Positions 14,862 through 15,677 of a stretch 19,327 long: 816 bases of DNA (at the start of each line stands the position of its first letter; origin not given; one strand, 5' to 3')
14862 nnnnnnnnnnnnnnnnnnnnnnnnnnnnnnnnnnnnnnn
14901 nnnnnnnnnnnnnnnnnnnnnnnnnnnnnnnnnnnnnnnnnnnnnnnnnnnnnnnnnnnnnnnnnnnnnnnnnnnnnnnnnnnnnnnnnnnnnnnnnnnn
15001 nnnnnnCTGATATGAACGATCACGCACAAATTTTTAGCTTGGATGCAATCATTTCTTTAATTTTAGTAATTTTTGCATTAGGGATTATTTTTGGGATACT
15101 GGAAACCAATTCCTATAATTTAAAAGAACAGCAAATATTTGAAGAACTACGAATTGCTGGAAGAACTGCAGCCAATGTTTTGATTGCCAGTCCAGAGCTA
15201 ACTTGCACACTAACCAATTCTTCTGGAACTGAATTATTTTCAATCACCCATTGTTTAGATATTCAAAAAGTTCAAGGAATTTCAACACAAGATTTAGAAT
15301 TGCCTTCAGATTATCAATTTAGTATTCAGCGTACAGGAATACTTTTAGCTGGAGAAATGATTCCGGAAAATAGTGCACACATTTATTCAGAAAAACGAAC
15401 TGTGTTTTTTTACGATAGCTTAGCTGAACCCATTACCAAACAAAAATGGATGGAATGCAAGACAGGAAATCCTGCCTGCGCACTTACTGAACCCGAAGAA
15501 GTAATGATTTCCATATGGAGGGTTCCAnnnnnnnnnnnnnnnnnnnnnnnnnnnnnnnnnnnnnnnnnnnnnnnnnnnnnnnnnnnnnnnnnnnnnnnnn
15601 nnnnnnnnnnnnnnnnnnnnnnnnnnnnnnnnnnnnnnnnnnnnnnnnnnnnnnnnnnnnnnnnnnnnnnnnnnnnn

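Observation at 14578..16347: Tightly coupled four-gene operon of class III signal-peptide (type IV pilin-like) proteins with no assembly machinery nearby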

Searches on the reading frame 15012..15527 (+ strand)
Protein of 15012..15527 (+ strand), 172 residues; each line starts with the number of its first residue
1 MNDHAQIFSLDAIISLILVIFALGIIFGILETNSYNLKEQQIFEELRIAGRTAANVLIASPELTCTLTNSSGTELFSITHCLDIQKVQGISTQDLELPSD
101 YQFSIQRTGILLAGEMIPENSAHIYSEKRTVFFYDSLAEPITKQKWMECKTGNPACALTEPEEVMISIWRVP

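Call 5: search_protein_families(library=pfam, proteins=[window:15012-15527:+], max_evalue=10)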
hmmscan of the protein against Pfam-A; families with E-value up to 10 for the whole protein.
window:15012-15527:+ (172 aa): 0 families

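Call 6: search_protein_families(library=ncbifam, proteins=[window:15012-15527:+], max_evalue=10)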
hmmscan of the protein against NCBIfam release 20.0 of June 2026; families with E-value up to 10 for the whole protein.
window:15012-15527:+ (172 aa): 0 families

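Call 7: find_encoding_contigs(protein=window:15012-15527:+, flank=10000, max_places=10)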
Protein window:15012-15527:+ (172 aa): 1 contig read that carries it; 1 place shown.
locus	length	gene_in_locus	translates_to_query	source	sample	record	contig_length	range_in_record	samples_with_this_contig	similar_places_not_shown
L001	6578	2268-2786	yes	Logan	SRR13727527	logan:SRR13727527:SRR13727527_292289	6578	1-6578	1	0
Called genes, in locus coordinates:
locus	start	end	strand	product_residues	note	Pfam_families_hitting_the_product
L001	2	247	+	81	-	?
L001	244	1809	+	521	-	PF01676:Metalloenzyme, PF06415:iPGM_N, PF01663:Phosphodiest (weak), PF00884:Sulfatase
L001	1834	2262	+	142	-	-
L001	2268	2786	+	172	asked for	-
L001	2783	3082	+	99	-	-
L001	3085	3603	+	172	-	-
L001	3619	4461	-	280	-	PF00733:Asn_synthase, PF24167:DUF7411 (weak), PF00733:Asn_synthase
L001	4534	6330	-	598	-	PF04068:Fer4_RLI, PF00037:Fer4, PF12797:Fer4_2 (weak), PF12837:Fer4_6 (weak), PF02463:SMC_N (faint), PF03193:RsgA_GTPase (faint), PF00005:ABC_tran, PF00005:ABC_tran, +4 more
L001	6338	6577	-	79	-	?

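Call 9: find_homologous_proteins(query=window:15012-15527:+, max_evalue=0.01)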
Query window:15012-15527:+ (172 aa): 2 proteins with E <= 0.01 among 82 candidates.
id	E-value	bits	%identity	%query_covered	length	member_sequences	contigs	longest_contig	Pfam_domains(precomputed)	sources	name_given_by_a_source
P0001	7.3e-108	375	100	100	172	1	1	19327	-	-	-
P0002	9.9e-65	235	63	99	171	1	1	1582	-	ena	-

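Call 10: find_encoding_contigs(protein=P0002, flank=10000)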
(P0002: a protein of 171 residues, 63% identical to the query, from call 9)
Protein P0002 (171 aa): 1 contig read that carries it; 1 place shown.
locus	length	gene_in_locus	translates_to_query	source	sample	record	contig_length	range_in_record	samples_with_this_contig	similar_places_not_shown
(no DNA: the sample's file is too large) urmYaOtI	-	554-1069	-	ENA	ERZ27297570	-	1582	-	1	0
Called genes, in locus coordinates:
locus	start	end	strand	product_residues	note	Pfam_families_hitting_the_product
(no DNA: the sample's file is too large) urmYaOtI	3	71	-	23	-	?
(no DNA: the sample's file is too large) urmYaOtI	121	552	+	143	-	-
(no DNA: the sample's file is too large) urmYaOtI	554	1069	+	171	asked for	-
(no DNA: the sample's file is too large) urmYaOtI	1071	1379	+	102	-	-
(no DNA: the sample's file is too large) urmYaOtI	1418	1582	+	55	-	?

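Call 11: search_solved_structures(query=window:15012-15527:+, max_evalue=10)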
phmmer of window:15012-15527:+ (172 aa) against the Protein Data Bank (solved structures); distinct sequences matched with E-value up to 10: 1.
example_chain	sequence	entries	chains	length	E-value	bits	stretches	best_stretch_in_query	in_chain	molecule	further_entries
8vvn_B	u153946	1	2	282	1.1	12.3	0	9-61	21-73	Chemotaxis protein MotB-related protein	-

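Call 14: find_related_loci(query=A1, collection=genome_contigs, flank=10000)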
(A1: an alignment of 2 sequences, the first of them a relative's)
Query A1 (172 aa) in genome_contigs; peptide patterns used: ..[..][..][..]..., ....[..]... (x = any residue, [..] = any of these).
67 stretches matched a pattern, but none encodes a relative of the query by tblastn (E <= 1e-3).

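Call 20: search_protein_representatives(alignment_id=A1)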
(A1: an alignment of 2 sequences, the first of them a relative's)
Query: 2 sequences, 172 profile positions. Proteins with E-value up to 0.001 (for the whole library): 224; up to 1e-10: 118; up to 1e-30: 3. The best 150 are listed.
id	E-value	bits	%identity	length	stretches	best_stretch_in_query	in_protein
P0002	7.2e-103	357.8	-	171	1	1-170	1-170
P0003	1.1e-45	171.7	-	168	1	1-171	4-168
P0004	4.3e-31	124.2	-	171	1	1-170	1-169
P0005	5.0e-29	117.4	-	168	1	1-170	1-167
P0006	9.0e-29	116.6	-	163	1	7-170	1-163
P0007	8.0e-27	110.3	-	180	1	1-172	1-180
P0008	2.8e-25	105.2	-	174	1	1-170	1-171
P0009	2.8e-25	105.2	-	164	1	1-158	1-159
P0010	3.1e-25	105.1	-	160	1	4-134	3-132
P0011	5.9e-25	104.2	-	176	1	2-170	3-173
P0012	1.3e-23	99.8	-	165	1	1-170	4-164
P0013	3.2e-23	98.6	-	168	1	1-170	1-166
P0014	5.8e-23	97.7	-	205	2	1-75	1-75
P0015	8.3e-23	97.2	-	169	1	3-170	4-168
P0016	2.3e-21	92.5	-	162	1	1-170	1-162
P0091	1.0e-12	64.3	-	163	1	3-169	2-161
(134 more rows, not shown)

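Call 25: search_protein_families(library=pfam, alignment_id=A2, max_evalue=0.1)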
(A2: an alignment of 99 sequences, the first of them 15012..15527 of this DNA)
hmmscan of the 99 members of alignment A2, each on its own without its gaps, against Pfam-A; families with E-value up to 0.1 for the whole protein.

A. member 1, window:15012-15527:+ (172 aa): 0 families

B. families by the number of members that match (of 99 scanned): 21 families
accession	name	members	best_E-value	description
PF23958.1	DUF7287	8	0.0023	Family of unknown function (DUF7287)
PF20130.4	DUF6520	5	0.034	Family of unknown function (DUF6520)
PF23959.1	DUF7288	4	0.00029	Family of unknown function (DUF7288)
PF14221.11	DUF4330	2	0.0024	Domain of unknown function (DUF4330)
PF09724.14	Dcc1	1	5.7e-07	Sister chromatid cohesion protein Dcc1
PF24229.1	Phage_TreK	1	0.0011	Staphylococcus phage terminal repeat-encoded protein TreK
PF24631.1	DUF7628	1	0.0085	Domain of unknown function (DUF7628)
PF19592.4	DUF6097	1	0.01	Family of unknown function (DUF6097)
PF11346.13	DUF3149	1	0.018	Protein of unknown function (DUF3149)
PF03068.20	PAD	1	0.019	Protein-arginine deiminase (PAD)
PF25584.1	zf-CCCH_RBM22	1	0.024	RBM22 CCCH zinc finger domain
PF23923.1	DUF7262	1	0.024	Family of unknown function (DUF7262)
PF22540.1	RET_CRD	1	0.061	RET, Cysteine Rich Domain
PF05814.16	Ac76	1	0.063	Orf76 (Ac76)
PF22064.2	Cep192_D2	1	0.066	Cep192 domain 2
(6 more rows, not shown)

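Call 26: find_homologous_proteins(query=A2, max_evalue=0.001)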
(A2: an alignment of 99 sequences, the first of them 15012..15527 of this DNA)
Query A2 (99 sequences) (172 aa, profile of the alignment): 5 proteins with E <= 0.001 among 2974 candidates.
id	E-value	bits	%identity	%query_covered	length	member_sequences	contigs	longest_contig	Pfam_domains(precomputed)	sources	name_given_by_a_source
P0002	6.7e-48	181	63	99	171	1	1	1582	-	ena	-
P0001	9.8e-47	177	100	100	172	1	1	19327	-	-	-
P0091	7.5e-44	168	26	98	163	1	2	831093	-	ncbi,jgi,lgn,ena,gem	-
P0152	2.9e-41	159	30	97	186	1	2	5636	-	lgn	-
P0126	1.7e-40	157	20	97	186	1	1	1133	-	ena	-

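Call 27: find_encoding_contigs(protein=P0091, flank=10000, max_places=4)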
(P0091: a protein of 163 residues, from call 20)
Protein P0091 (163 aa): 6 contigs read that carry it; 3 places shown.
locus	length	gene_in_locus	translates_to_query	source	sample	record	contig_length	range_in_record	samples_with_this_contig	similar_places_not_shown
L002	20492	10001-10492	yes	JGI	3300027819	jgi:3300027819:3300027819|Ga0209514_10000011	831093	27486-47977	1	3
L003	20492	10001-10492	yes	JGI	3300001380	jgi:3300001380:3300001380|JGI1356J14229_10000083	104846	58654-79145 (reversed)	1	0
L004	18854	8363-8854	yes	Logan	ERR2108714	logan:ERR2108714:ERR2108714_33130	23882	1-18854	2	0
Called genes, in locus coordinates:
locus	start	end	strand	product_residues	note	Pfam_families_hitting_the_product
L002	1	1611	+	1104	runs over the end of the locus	PF00437:T2SSE, PF14890:Intein_splicing, PF14528:LAGLIDADG_3, PF01381:HTH_3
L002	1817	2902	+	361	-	PF00482:T2SSF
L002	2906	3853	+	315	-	PF00482:T2SSF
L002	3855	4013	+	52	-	-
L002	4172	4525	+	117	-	PF01329:Pterin_4a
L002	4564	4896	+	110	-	PF04021:Class_IIIsignal (faint)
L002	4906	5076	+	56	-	-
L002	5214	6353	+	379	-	PF01478:Peptidase_A24, PF06819:Arc_PepC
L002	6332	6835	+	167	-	-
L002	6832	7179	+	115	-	-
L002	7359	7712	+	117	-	-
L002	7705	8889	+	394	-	PF01970:TctA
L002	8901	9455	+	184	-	PF14464:Prok-JAB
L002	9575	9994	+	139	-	-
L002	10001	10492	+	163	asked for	-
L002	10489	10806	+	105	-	-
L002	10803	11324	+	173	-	-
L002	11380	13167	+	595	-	PF04068:Fer4_RLI, PF12837:Fer4_6 (faint), PF12838:Fer4_7 (faint), PF00037:Fer4 (weak), PF13191:AAA_16 (faint), PF00005:ABC_tran, PF00005:ABC_tran, PF02463:SMC_N (weak), +2 more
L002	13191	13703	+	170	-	PF01872:RibD_C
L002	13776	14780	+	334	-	PF26356:Pelota_N, PF03464:eRF1_2 (weak), PF03465:eRF1_3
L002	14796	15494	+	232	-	-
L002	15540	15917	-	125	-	PF10107:Endonuc_Holl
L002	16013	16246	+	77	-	PF24113:DUF7387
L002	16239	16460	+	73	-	PF07927:HicA_toxin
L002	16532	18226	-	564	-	PF04055:Radical_SAM, PF16199:Radical_SAM_C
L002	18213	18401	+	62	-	-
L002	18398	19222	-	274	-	-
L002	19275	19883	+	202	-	PF02676:TYW3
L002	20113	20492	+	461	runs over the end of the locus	PF01909:NTP_transf_2, PF09249:tRNA_NucTransf2, PF21133:CAA_C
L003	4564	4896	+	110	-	PF04021:Class_IIIsignal (faint)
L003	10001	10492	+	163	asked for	-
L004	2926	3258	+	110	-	PF04021:Class_IIIsignal (faint)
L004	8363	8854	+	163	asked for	-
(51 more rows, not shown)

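Call 28: find_encoding_contigs(protein=P0152, flank=10000, max_places=4)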
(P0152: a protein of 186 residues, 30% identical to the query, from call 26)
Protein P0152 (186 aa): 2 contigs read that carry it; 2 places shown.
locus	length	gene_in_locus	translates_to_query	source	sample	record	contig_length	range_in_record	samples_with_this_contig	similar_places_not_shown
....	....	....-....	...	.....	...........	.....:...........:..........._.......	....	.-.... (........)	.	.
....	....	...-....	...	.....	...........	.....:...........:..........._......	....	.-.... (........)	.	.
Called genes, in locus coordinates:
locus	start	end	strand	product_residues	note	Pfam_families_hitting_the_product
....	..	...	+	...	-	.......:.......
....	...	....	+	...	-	-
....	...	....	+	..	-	-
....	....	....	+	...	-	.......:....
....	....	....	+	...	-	-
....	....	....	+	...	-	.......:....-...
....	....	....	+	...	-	-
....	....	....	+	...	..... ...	-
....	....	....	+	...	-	-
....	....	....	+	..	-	?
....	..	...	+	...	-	-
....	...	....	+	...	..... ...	-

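Call 32: find_related_loci(query=A3, collection=genome_contigs, flank=10000)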
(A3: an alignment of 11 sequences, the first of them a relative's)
Query A3 (202 aa) in genome_contigs; peptide patterns used: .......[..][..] (x = any residue, [..] = any of these).
53 stretches matched a pattern; 25 encode a relative of the query (tblastn E <= 1e-3); 25 distinct loci.
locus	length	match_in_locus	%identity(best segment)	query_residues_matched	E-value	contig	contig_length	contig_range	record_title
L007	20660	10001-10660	41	1-201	6e-42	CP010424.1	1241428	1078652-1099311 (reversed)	MAG: archaeon GW2011_AR10 chromosome, complete genome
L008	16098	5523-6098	44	3-202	2e-40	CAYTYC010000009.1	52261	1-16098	MAG TPA_asm: uncultured archaeon isolate binchicken_co17_196 genome assembly, contig: NODE_1968_length_52261_cov_7.04304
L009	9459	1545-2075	37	1-201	4e-31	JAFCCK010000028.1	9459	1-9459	MAG: Candidatus Iainarchaeum archaeon isolate AB_3033_Bin_158 AB_3033_Bin_158_scaffold_13162, whole genome shotgun seque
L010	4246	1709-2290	35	1-201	2e-30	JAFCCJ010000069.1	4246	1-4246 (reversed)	MAG: Candidatus Iainarchaeum archaeon isolate AB_3033_Bin_152 AB_3033_Bin_152_scaffold_40592, whole genome shotgun seque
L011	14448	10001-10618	36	1-201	3e-29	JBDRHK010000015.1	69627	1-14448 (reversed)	MAG: Candidatus Iainarchaeum archaeon isolate MEGAHIT-group-1.513 k141_8015602, whole genome shotgun sequence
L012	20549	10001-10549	36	3-202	7e-28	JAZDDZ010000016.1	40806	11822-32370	MAG: Candidatus Iainarchaeum archaeon isolate MEGAHIT-group-0.115 k141_9844905, whole genome shotgun sequence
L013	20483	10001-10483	35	1-202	1e-23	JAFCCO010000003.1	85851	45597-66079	MAG: Candidatus Iainarchaeum archaeon isolate AB_3033_Bin_60 AB_3033_Bin_60_scaffold_157, whole genome shotgun sequence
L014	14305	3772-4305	30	4-202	4e-19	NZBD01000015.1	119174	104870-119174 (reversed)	MAG: Candidatus Iainarchaeum archaeon isolate ARS1427 MHASMcontig_207936, whole genome shotgun sequence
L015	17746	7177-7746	30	1-202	1e-17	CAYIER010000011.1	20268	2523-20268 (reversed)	MAG TPA_asm: uncultured archaeon isolate ERP119705_co19_171 genome assembly, contig: NODE_2142_length_20268_cov_7.855489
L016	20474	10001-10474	28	3-202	6e-17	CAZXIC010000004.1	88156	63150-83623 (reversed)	MAG TPA_asm: uncultured archaeon isolate SRP323688_co1_45 genome assembly, contig: NODE_535_length_88156_cov_8.050896, w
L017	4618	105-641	28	4-201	1e-16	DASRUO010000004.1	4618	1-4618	MAG TPA_asm: archaeon isolate SMAG_U8114 k141_481609, whole genome shotgun sequence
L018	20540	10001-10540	29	4-200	2e-15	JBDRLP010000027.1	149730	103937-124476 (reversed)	MAG: Candidatus Iainarchaeum archaeon isolate MEGAHIT-group-1.784 k141_310422, whole genome shotgun sequence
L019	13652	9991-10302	37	3-114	6e-14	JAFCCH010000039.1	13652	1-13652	MAG: Thaumarchaeota archaeon isolate AB_1215_Bin_64 AB_1215_Bin_64.fna_scaffold_12400, whole genome shotgun sequence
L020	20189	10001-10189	44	3-65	7e-14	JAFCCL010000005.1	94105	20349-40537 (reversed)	MAG: Candidatus Iainarchaeum archaeon isolate AB_3033_Bin_170 AB_3033_Bin_170_scaffold_118, whole genome shotgun sequenc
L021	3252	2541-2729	48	3-65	3e-13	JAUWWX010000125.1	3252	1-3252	MAG: archaeon isolate CSMAG_2669 CSMAG_2669_k127_1207484_length_3252_cov_9.0000, whole genome shotgun sequence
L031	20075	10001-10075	56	2-26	7e-4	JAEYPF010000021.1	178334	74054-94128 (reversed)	MAG: Methanobacteriota archaeon isolate OH_CBB_181 k127_806799, whole genome shotgun sequence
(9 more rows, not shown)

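Call 46: search_solved_structures(query=A2, max_evalue=10)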
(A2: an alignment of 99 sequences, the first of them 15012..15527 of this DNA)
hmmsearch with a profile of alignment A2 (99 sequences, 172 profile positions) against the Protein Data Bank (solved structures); distinct sequences matched with E-value up to 10: 2.
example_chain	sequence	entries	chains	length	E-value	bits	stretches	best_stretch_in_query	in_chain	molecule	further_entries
2pgc_A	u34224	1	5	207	0.29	14.2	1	104-167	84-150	uncharacterized protein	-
7unj_A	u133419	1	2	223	9.2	9.4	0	9-61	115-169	SP1-ZnPPaM designed chlorophyll dimer protein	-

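Call 53: predict_structure(alignment_id=A2)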
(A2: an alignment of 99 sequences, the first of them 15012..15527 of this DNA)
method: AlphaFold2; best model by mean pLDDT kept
length: 172 residues; sequences in the alignment: 99
mean_pLDDT: 96.0   pTM: 0.82
mean pLDDT of the five models: 96.0, 95.8, 95.6, 95.1, 95.0
residues with pLDDT >= 90: 161; 70-90: 10; 50-70: 1; < 50: 0
segments of 3 or more residues with pLDDT < 50: none
pLDDT, mean of each block of 10 residues (from residue 1): 84 97 98 98 98 98 97 97 97 98 97 97 97 96 95 91 98 91
secondary structure, 60 per line:
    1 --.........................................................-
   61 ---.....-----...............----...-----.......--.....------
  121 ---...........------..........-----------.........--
elements in order: H3-59 E64-68 E74-83 H84-88 E101-107 E110-114 E124-134 H143-150 E162-170

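Call 56: fold_search(model_id=the predicted structure, library=pdb)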
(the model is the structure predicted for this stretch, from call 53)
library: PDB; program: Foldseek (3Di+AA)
matches with E <= 10: 370; with E <= 0.001: 0
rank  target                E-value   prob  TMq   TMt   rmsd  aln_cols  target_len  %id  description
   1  8q7k_B                1.6e-01  0.09  0.14  0.18  15.5        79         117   13  IRGQ LIR2 peptide in complex with LC3B (released 2024-08-28)
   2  2z0d_B                1.6e-01  0.08  0.14  0.19  16.1        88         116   15  The crystal structure of human Atg4B- LC3(1-120) complex (released 2007-05-22)
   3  2zzp_B                1.7e-01  0.08  0.14  0.19  16.2        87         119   15  The crystal structure of human Atg4B(C74S)- LC3(1-124) complex (released 2009-03-03)
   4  9f2m_A                1.8e-01  0.10  0.14  0.19  15.5        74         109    9  To be published (released 2025-05-21)
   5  5xac_D                2.0e-01  0.08  0.13  0.17  15.7        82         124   12  CLIR - LC3B (released 2017-07-12)
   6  5xae_A                2.2e-01  0.09  0.15  0.19  16.2        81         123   15  mutNLIR_LC3B (released 2017-07-12)
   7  5ms5_A                2.2e-01  0.08  0.14  0.18  15.6        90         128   14  Low-salt structure of RavZ LIR2-fused human LC3B (released 2017-04-19)
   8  5xae_B                2.6e-01  0.08  0.15  0.19  16.2        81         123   15  mutNLIR_LC3B (released 2017-07-12)
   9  2iy1_B                2.7e-01  0.12  0.14  0.25  12.4        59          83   14  SENP1 (mutant) full length SUMO1 (released 2006-08-15)
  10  5ms6_A                2.7e-01  0.07  0.14  0.18  15.6        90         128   14  High-salt structure of RavZ LIR2-fused human LC3B (released 2017-04-19)
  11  6v7s_C                2.9e-01  0.11  0.14  0.27  12.2        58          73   14  Crystal structure of K37-acetylated SUMO1 in complex with phosphorylated PIAS-SIM2 (released 2020-04-01)
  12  8t36                  2.9e-01  0.09  0.14  0.18  15.0        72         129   10  Crystal structure of K49 acetylated LC3A in complex with the LIR of TP53INP2/DOR (released 2024-05-22)
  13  5lxh_C                2.9e-01  0.08  0.14  0.20  14.3        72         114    4  GABARAP-L1 ATG4B LIR Complex (released 2017-02-08)
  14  3vtv                  3.1e-01  0.08  0.15  0.20  16.0        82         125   15  Crystal structure of Optineurin LIR-fused human LC3B_2-119 (released 2013-06-26)
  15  5d94_A                3.1e-01  0.07  0.15  0.19  16.1        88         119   15  Crystal structure of LC3-LIR peptide complex (released 2015-10-21)
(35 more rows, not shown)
